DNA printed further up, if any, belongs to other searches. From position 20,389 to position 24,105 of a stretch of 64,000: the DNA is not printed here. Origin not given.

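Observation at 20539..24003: Single-polypeptide GH18-like + CE4 deacetylase + processive GT2 synthase fusion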

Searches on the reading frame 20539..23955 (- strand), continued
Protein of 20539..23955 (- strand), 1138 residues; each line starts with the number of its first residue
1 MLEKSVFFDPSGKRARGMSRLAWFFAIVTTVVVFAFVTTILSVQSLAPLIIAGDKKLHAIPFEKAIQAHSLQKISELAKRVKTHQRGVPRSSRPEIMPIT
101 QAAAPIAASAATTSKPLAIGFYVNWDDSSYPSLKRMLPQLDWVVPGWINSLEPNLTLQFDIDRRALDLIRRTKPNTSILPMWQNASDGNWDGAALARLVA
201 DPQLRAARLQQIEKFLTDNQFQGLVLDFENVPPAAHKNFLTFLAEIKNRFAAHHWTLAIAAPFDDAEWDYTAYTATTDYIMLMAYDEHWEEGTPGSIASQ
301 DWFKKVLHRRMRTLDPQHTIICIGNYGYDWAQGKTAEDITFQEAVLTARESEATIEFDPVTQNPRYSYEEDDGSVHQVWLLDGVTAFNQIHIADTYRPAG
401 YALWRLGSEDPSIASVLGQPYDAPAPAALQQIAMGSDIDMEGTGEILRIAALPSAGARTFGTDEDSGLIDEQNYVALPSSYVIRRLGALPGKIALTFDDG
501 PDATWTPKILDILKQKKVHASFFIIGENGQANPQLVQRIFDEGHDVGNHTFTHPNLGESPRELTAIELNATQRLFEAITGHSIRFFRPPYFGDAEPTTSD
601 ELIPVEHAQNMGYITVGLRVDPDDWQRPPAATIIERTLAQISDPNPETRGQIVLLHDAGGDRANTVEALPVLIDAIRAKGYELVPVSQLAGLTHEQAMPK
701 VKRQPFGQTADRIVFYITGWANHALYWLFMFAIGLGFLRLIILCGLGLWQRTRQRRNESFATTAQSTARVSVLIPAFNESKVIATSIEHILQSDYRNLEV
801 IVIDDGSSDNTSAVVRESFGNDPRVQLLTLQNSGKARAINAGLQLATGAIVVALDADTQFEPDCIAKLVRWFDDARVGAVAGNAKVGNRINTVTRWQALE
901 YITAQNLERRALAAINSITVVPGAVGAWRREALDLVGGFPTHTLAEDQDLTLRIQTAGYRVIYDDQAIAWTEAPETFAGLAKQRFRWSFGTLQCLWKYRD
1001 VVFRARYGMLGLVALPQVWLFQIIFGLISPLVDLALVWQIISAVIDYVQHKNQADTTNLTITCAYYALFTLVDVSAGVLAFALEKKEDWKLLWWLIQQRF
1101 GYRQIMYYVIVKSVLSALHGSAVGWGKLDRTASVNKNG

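Call 12: search_solved_structures(query=window:20539-23955:-, max_evalue=0.001)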
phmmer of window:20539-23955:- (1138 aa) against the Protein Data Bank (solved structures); distinct sequences matched with E-value up to 0.001: 82 (the best 60 are shown).
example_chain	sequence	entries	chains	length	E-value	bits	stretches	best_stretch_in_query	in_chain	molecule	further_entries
5o6y_A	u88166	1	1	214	3.4e-32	114.1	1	491-688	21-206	Peptidoglycan N-acetylglucosamine deacetylase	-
7y51_A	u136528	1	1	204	2.2e-31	111.4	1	491-689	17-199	Predicted xylanase/chitin deacetylase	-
7fbw_A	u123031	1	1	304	4e-31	110.6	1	481-689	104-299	Predicted xylanase/chitin deacetylase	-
5o6y_B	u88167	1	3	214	4.1e-31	110.5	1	491-688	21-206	Peptidoglycan N-acetylglucosamine deacetylase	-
4l1g_A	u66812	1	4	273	7.1e-31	109.8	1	491-689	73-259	Peptidoglycan N-acetylglucosamine deacetylase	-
6h8l_A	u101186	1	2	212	3.4e-28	100.9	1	493-704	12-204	Peptidoglycan-N-acetylmuramic acid deacetylase PdaC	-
6h8n_A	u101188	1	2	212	2.3e-27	98.1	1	493-704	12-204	Peptidoglycan-N-acetylmuramic acid deacetylase PdaC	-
7bly_A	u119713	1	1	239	8.1e-27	96.3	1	488-689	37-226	Aspergillus niger contig An12c0130, genomic contig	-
2c1g_A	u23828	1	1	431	1.3e-24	89.1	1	492-690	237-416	PEPTIDOGLYCAN GLCNAC DEACETYLASE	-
6yv7_A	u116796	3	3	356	1.4e-24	88.9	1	765-972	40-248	Glycosyl transferase, family 2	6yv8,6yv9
6yv7_B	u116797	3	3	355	1.4e-24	88.9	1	765-972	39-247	Glycosyl transferase, family 2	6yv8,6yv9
2c1i_A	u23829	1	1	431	6.2e-24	86.8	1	492-690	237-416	PEPTIDOGLYCAN GLCNAC DEACETYLASE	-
6hm9_A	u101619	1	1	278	1.1e-23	85.9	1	493-689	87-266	Putative polysaccharide deacetylase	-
2y8u_A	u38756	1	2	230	3.7e-23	84.2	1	478-659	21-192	CHITIN DEACETYLASE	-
2c71_A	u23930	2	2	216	6.6e-23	83.4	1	493-704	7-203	GLYCOSIDE HYDROLASE, FAMILY 11:CLOSTRIDIUM CELLULOSOME ENZYME, DOCKERIN TYPE I:POLYSACCHAR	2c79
5jh8_A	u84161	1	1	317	1.8e-18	68.7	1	186-414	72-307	Probable chitinase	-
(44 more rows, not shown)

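Call 20: find_related_loci(query=A1, collection=genome_contigs, flank=10000)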
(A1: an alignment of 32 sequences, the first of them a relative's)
Query A1 (1138 aa) in genome_contigs; peptide patterns used: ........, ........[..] (x = any residue, [..] = any of these).
600 stretches matched a pattern (row limit reached: there are more); 592 encode a relative of the query (tblastn E <= 1e-3); the best 80 are kept; 80 distinct loci.
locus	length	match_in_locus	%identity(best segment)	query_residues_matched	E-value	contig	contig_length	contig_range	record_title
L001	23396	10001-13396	58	1-1136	0e+0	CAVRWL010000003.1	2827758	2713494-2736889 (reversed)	MAG: uncultured Alphaproteobacteria bacterium isolate MFD05502.bin.1.154 genome assembly, contig: contig_2711, whole gen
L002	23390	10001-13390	57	1-1138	0e+0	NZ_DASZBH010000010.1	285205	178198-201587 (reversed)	MAG: Frateuria sp. isolate SMAG_U6410 k141_52469, whole genome shotgun sequence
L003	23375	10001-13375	57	1-1135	0e+0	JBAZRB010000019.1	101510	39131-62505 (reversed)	MAG: Rhodanobacter sp. isolate SO_2017_GW1_138 NODE_1359_length_101510_cov_8.938895_OW334_2017, whole genome shotgun seq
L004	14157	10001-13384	54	1-1134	0e+0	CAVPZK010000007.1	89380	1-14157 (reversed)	MAG: uncultured Alphaproteobacteria bacterium isolate MFD04967.bin.1.154 genome assembly, contig: contig_18950, whole ge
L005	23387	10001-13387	55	1-1135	0e+0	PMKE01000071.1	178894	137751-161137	MAG: Alphaproteobacteria bacterium isolate fen_915 73.20120600_E2D.155_contig_3184, whole genome shotgun sequence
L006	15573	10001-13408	53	1-1135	0e+0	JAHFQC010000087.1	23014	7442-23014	MAG: Alphaproteobacteria bacterium isolate nzgw541 NODE_826_length_23015_cov_3.312222, whole genome shotgun sequence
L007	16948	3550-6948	53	1-1134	0e+0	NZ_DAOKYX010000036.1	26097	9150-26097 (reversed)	MAG: Parvibaculum sp. isolate AMR_MDS_0035 NODE_961_length_26097_cov_11.943322, whole genome shotgun sequence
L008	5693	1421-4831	52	3-1135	0e+0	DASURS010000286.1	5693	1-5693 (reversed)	MAG TPA_asm: Pyrinomonadaceae bacterium isolate SMAG_U1713 k141_981902, whole genome shotgun sequence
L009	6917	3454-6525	55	115-1134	0e+0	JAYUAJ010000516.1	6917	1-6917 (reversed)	MAG: Hyphomicrobiaceae bacterium isolate GFS_6472 GFS_6472_515, whole genome shotgun sequence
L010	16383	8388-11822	52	6-1134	0e+0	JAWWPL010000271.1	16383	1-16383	MAG: Blastocatellia bacterium isolate BP_37 scaffold_472888, whole genome shotgun sequence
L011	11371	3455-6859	50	1-1135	0e+0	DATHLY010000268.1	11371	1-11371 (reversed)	MAG TPA_asm: Rhizomicrobium sp. isolate SMAG_U12618 k141_3216581, whole genome shotgun sequence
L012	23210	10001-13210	50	75-1134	0e+0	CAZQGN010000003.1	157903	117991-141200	MAG TPA_asm: uncultured Chloracidobacterium sp. isolate SRP257259_co1_251 genome assembly, contig: NODE_77_length_157903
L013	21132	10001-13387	52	6-1136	0e+0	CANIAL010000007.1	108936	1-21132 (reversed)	MAG: Alphaproteobacteria bacterium isolate RE-9nov16-57 genome assembly, contig: RE-9nov16-C185, whole genome shotgun se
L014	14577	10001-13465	50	6-1134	0e+0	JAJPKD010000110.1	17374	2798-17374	MAG: Acidobacteria bacterium isolate Centralia_MAG_6 k107_3932625, whole genome shotgun sequence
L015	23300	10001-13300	47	6-1133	0e+0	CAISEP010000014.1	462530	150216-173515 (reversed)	MAG: uncultured Caulobacterales bacterium isolate AM-2014_bin-1795 genome assembly, contig: bin-1795:14/24, whole genome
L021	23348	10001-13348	47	6-1138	0e+0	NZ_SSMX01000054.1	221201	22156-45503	MAG: Phenylobacterium sp. isolate LY.12 54, whole genome shotgun sequence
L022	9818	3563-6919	48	3-1138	0e+0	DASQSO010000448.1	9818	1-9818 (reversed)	MAG TPA_asm: Caulobacteraceae bacterium isolate SMAG_U10911 k141_158468, whole genome shotgun sequence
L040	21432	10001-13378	42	6-1138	0e+0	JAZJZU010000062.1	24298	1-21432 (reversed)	MAG: Gemmatimonadota bacterium isolate ADI_H2L1_1_122_18_3-bin035_1 ADIH2L11_B035_1_000000000062, whole genome shotgun s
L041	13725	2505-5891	42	6-1138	0e+0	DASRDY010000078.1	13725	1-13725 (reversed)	MAG TPA_asm: Blastocatellia bacterium isolate SMAG_U9992 k141_2007164, whole genome shotgun sequence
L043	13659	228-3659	41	3-1134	0e+0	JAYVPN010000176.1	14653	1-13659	MAG: Gemmatimonadota bacterium isolate GL72_DN_metabinner_28_sub GL72_DN_metabinner_28_sub_175, whole genome shotgun seq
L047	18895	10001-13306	46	2-1138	0e+0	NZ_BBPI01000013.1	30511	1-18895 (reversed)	Sphingomonas parapaucimobilis NBRC 15100, whole genome shotgun sequence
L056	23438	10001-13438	52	6-1135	0e+0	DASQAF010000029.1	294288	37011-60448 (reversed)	MAG TPA_asm: Pyrinomonadaceae bacterium isolate SMAG_U11638 k141_335564, whole genome shotgun sequence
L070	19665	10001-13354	47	6-1138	0e+0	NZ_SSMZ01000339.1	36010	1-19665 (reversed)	MAG: Phenylobacterium sp. isolate LY.27 339, whole genome shotgun sequence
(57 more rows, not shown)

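Call 21: find_encoding_contigs(protein=P0001, flank=10000, max_places=3)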
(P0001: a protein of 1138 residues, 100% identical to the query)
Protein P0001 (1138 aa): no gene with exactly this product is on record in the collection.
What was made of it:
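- Tried and rejected: The exact-sequence look-up of the window's protein returned nothing (call 21).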

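Call 31: find_encoding_contigs(protein=P0003, flank=10000, max_places=2)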
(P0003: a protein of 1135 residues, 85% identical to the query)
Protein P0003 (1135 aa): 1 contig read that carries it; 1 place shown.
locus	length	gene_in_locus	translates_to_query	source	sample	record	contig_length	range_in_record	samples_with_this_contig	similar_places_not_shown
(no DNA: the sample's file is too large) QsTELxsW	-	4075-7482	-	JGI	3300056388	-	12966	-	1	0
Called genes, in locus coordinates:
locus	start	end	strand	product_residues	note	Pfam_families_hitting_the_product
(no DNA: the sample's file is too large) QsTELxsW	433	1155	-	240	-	PF07110:EthD (weak)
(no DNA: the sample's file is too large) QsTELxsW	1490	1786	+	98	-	PF20090:DUF6482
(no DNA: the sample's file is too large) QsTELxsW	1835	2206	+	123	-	PF01355:HIPIP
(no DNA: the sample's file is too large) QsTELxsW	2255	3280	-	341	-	PF01370:Epimerase, PF04321:RmlD_sub_bind (faint), PF13460:NAD_binding_10 (weak), PF16363:GDP_Man_Dehyd (faint), PF08338:DUF1731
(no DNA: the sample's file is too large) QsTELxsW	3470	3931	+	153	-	-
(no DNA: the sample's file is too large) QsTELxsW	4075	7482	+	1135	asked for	PF00704:Glyco_hydro_18, PF01522:Polysacc_deac_1, PF13506:Glyco_transf_21, PF00535:Glycos_transf_2, PF10111:Glyco_tranf_2_2 (weak), PF13641:Glyco_tranf_2_3, PF01644:Chitin_synth_1 (weak), PF13632:Glyco_trans_2_3, +1 more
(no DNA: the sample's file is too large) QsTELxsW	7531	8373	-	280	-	PF05368:NmrA, PF13460:NAD_binding_10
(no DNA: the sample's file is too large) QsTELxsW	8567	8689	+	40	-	-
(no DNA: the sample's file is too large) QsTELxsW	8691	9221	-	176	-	PF01553:Acyltransferase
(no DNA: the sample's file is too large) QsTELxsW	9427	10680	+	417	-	PF11871:DUF3391, PF13487:HD_5, PF01966:HD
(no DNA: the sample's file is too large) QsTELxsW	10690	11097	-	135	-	-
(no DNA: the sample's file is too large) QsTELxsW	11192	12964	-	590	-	?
